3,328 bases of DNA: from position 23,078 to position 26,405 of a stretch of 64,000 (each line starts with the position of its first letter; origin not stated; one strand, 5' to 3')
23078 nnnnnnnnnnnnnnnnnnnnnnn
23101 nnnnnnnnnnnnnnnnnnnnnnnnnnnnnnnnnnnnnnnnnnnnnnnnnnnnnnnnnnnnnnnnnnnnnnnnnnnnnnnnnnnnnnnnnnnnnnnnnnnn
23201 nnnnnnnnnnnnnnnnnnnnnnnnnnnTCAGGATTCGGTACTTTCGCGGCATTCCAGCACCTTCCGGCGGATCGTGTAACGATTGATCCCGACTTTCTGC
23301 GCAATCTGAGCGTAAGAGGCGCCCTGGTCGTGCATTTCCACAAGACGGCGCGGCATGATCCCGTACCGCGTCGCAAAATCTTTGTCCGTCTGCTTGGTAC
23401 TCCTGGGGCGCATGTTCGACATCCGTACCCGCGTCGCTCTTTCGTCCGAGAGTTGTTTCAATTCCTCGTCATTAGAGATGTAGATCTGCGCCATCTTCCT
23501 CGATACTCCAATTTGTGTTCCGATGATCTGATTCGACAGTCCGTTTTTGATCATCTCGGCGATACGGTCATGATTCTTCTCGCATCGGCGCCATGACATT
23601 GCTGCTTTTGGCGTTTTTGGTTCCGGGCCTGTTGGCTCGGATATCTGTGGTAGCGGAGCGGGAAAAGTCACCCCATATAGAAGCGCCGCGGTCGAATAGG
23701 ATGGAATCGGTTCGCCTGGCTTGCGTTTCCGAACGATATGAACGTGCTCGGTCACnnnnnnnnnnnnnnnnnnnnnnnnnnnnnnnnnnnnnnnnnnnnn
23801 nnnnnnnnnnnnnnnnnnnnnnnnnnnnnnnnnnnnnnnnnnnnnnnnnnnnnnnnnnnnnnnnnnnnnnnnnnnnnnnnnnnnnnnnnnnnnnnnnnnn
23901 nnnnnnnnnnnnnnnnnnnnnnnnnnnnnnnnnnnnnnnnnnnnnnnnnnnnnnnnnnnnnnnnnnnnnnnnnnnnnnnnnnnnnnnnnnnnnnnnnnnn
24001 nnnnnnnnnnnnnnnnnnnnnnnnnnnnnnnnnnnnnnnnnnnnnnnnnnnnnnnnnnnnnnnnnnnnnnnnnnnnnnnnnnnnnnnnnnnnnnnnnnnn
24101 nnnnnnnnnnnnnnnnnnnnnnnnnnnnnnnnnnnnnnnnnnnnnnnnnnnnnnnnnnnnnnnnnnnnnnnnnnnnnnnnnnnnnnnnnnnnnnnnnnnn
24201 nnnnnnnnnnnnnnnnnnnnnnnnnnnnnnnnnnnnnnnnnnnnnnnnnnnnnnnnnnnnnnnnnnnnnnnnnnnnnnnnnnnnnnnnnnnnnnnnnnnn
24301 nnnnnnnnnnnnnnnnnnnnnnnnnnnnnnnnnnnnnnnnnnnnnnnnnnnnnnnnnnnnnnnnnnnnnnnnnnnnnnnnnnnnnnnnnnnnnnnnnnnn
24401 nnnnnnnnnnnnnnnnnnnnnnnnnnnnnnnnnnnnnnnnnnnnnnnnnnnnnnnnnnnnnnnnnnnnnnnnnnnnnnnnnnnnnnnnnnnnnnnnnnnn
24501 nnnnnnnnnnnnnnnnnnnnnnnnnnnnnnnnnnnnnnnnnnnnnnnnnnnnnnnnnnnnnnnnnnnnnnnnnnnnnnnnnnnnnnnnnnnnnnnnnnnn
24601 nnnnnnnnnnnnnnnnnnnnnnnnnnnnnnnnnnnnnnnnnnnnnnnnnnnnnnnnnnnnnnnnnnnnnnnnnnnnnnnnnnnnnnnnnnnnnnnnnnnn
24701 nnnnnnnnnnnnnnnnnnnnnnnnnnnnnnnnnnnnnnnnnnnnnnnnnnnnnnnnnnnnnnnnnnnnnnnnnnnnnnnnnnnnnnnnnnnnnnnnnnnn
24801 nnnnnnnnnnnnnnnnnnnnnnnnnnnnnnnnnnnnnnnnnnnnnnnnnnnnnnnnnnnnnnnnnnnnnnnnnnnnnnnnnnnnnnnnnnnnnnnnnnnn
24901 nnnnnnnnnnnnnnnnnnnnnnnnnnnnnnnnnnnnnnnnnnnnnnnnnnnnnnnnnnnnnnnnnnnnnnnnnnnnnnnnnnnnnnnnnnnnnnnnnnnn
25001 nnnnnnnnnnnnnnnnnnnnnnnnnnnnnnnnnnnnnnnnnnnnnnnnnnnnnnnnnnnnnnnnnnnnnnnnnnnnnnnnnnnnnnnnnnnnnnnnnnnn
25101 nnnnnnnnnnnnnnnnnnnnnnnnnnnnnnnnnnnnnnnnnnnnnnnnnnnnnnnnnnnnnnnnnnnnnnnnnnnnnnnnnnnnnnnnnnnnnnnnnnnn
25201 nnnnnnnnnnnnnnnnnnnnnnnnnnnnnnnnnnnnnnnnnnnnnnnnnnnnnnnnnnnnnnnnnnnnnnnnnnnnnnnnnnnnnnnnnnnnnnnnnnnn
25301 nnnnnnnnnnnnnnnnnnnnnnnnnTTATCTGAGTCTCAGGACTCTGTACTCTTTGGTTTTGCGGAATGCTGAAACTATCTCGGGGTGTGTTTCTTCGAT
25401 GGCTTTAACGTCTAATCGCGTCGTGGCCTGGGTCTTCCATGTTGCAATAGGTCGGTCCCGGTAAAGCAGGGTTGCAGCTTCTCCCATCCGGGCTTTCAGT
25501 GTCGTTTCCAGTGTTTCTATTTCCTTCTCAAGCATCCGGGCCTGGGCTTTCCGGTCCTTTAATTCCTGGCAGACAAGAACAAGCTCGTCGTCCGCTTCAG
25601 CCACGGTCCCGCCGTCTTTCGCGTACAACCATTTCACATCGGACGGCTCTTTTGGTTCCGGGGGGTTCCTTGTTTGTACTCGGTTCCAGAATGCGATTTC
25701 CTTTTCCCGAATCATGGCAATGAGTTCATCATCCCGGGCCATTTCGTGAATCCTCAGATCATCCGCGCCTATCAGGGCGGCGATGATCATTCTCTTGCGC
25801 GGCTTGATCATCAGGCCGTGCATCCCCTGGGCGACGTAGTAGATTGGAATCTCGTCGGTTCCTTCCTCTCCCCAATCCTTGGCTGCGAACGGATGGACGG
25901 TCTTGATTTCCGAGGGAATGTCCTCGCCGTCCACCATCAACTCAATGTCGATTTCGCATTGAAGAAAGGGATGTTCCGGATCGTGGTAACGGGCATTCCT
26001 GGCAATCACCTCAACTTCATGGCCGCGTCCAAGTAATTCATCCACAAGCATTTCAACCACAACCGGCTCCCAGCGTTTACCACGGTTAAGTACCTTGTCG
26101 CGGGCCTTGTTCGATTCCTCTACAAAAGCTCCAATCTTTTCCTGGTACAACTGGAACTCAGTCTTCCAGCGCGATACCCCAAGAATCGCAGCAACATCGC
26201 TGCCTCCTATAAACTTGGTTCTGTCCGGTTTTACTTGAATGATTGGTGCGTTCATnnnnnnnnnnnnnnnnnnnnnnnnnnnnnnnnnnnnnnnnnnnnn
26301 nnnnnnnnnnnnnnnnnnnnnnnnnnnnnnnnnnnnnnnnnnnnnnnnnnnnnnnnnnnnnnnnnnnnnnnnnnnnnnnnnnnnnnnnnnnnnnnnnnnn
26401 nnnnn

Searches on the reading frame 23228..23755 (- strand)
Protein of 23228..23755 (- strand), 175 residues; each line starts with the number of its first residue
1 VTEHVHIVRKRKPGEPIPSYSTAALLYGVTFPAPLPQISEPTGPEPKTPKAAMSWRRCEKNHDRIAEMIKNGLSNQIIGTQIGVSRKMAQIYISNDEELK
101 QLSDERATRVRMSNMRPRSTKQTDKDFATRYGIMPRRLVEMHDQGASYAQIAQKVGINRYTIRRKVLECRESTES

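Call 21: search_protein_families(library=pfam, proteins=[window:23228-23755:-], max_evalue=0.001)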
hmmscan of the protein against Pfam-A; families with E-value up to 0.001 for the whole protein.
window:23228-23755:- (175 aa): 4 families
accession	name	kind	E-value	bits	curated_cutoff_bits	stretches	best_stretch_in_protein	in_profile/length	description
PF13384.12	HTH_23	-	3.3e-07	30.4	24.6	1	137-164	9-36/50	Homeodomain-like domain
PF13936.12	HTH_38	-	1.2e-05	25.4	27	0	140-164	15-39/44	Helix-turn-helix domain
PF02796.21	HTH_7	-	0.00046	20.7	23.8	0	137-165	13-41/45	Helix-turn-helix domain of resolvase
PF08281.18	Sigma70_r4_2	-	0.00057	19.9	25.7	0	136-165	16-46/54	Sigma-70, region 4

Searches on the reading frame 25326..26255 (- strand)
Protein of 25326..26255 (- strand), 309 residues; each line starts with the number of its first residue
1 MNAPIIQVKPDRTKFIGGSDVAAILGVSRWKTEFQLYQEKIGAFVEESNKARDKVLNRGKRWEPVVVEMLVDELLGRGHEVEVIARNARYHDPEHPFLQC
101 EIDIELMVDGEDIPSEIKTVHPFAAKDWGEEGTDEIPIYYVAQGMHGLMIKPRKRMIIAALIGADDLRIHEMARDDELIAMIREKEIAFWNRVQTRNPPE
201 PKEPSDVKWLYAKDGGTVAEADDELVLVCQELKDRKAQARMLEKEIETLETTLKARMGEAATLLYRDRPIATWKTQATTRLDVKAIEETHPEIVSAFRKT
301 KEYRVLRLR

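Call 21: search_protein_families(library=pfam, proteins=[window:25326-26255:-], max_evalue=0.001)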
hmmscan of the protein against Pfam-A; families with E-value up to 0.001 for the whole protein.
window:25326-26255:- (309 aa): 1 family
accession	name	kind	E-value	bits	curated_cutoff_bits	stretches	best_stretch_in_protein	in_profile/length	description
PF09588.16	YqaJ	-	4.3e-17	63.2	22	1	11-150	5-146/150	YqaJ-like viral recombinase domain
